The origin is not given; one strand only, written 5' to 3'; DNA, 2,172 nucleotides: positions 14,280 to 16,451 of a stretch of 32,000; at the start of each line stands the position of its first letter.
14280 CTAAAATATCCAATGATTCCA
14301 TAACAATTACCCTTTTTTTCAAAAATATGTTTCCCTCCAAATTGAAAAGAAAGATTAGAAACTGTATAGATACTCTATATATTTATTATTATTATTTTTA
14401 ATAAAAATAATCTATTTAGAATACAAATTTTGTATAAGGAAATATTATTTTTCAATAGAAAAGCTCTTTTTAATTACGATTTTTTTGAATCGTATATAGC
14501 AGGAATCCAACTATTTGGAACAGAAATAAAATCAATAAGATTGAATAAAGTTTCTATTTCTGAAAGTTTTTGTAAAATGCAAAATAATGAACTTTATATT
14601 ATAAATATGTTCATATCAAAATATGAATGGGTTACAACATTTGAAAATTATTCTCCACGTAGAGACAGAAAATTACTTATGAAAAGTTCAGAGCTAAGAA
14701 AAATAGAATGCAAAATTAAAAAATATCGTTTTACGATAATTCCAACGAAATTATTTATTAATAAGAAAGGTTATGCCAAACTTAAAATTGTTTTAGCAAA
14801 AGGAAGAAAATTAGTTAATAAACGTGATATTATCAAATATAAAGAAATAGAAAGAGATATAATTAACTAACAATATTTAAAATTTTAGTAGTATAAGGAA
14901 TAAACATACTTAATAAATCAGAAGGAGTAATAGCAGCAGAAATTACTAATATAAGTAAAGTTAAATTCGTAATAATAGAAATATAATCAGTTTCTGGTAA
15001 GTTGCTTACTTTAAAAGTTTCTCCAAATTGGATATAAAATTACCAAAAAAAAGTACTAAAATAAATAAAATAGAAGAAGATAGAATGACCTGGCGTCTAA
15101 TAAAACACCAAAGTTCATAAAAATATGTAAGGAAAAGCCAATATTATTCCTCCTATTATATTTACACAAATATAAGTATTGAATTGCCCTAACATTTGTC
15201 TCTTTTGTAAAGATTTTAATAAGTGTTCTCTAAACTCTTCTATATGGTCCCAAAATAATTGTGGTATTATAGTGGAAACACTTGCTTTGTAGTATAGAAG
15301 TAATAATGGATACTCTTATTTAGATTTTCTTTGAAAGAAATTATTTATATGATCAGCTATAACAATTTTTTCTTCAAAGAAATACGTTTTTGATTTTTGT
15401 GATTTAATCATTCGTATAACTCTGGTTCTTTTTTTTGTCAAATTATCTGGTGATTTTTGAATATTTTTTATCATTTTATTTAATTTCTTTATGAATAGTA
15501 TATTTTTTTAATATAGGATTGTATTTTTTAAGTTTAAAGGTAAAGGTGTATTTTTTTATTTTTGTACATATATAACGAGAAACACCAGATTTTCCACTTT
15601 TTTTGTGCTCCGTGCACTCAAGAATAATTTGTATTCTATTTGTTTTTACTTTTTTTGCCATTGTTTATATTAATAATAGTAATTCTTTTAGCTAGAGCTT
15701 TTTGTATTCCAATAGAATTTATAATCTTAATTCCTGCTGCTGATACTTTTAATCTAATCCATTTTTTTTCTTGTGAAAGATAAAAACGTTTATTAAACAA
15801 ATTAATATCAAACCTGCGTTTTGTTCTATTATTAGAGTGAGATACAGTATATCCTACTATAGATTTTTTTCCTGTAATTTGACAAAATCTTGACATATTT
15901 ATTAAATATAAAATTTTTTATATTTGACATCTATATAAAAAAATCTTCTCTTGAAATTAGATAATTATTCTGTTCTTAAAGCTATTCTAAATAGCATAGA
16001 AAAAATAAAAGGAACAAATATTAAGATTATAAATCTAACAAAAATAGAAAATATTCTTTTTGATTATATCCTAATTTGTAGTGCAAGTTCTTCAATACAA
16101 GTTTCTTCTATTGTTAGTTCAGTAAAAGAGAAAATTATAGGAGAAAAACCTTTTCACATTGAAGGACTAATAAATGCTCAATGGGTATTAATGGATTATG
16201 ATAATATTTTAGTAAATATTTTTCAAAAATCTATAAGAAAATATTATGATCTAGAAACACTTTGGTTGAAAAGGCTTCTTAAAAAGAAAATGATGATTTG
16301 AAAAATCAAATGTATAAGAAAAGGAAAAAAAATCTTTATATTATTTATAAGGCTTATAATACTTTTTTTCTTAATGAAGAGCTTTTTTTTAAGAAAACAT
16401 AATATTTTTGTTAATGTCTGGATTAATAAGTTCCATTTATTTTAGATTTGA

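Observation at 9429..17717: Four pseudogenes within 8 kb, three in protein export or envelope quality control: a possible coordinated loss of one functional module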

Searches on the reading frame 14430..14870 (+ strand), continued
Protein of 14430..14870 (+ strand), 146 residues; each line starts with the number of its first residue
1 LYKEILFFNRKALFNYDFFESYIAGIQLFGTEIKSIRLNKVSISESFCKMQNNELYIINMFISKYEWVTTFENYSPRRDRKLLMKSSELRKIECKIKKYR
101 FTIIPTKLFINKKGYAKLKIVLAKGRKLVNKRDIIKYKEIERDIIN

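Call 65: find_encoding_contigs(protein=P0027, flank=10000, max_places=1)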
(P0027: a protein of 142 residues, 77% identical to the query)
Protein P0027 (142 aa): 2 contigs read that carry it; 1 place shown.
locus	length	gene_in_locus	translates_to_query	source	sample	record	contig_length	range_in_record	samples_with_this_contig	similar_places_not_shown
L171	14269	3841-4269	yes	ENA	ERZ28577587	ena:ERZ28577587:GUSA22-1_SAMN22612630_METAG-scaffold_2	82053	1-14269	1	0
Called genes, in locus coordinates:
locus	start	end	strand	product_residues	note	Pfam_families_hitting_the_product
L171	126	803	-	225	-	PF01113:DapB_N, PF05173:DapB_C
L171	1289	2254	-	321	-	PF02779:Transket_pyr, PF02780:Transketolase_C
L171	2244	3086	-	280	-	PF00456:Transketolase_N, PF13292:DXP_synthase_N (faint)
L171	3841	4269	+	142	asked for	PF01668:SmpB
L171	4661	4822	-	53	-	PF14128:DUF4295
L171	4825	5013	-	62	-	PF00471:Ribosomal_L33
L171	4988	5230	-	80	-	PF00830:Ribosomal_L28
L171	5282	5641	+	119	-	PF02410:RsfS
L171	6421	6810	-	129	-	-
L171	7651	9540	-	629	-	PF00012:HSP70, PF06723:MreB_Mbl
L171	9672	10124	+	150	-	PF00572:Ribosomal_L13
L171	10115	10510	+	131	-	PF00380:Ribosomal_S9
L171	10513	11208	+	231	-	PF00318:Ribosomal_S2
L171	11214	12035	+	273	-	PF25025:EF-Ts_N (weak), PF00889:EF_TS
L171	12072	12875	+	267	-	PF00557:Peptidase_M24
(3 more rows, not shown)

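Call 66: find_encoding_contigs(protein=P0026, flank=10000, max_places=1)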
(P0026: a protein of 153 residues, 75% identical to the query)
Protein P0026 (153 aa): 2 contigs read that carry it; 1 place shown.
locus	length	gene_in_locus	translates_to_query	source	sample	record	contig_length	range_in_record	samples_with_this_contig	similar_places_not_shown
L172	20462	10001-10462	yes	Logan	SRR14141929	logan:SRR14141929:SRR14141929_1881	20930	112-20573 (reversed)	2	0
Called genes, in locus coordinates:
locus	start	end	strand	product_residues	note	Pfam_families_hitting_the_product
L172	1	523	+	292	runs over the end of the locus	?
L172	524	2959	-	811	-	PF00521:DNA_topoisoIV, PF03989:DNA_gyraseA_C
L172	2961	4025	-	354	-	PF01761:DHQ_synthase, PF24621:DHQS_C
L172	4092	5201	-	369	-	PF10502:Peptidase_S26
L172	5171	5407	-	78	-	PF18936:DUF5684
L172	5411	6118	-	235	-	PF01113:DapB_N, PF05173:DapB_C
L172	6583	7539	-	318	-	PF02779:Transket_pyr, PF02780:Transketolase_C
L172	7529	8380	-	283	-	PF00456:Transketolase_N, PF13292:DXP_synthase_N (weak)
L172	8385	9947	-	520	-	PF00005:ABC_tran, PF02463:SMC_N (faint), PF13304:AAA_21 (faint), PF12848:ABC_tran_Xtn, PF00005:ABC_tran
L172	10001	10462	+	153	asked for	PF01668:SmpB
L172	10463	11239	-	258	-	PF00902:TatC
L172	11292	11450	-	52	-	PF14128:DUF4295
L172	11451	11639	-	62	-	PF00471:Ribosomal_L33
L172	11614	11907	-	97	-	PF00830:Ribosomal_L28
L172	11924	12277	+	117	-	PF02410:RsfS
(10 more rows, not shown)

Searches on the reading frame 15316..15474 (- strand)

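Call 8: search_protein_families(library=pfam, proteins=[window:15316-15474:-])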
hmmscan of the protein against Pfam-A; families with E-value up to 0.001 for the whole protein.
window:15316-15474:- (52 aa): 1 family
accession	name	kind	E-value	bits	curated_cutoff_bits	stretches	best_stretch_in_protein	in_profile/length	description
PF14128.11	DUF4295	-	1.6e-11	44.3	27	1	12-47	12-47/47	Domain of unknown function (DUF4295)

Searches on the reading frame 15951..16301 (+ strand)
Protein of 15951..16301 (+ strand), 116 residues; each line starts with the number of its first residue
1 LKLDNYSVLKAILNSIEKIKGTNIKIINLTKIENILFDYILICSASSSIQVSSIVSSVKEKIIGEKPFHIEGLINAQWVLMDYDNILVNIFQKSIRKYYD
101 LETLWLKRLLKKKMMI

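Call 8: search_protein_families(library=pfam, proteins=[window:15951-16301:+])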
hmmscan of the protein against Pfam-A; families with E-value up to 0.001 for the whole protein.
window:15951-16301:+ (116 aa): 1 family
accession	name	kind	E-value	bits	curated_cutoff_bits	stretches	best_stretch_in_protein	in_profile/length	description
PF02410.21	RsfS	-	3.9e-26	91.6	21.6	1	11-105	2-98/98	Ribosomal silencing factor during starvation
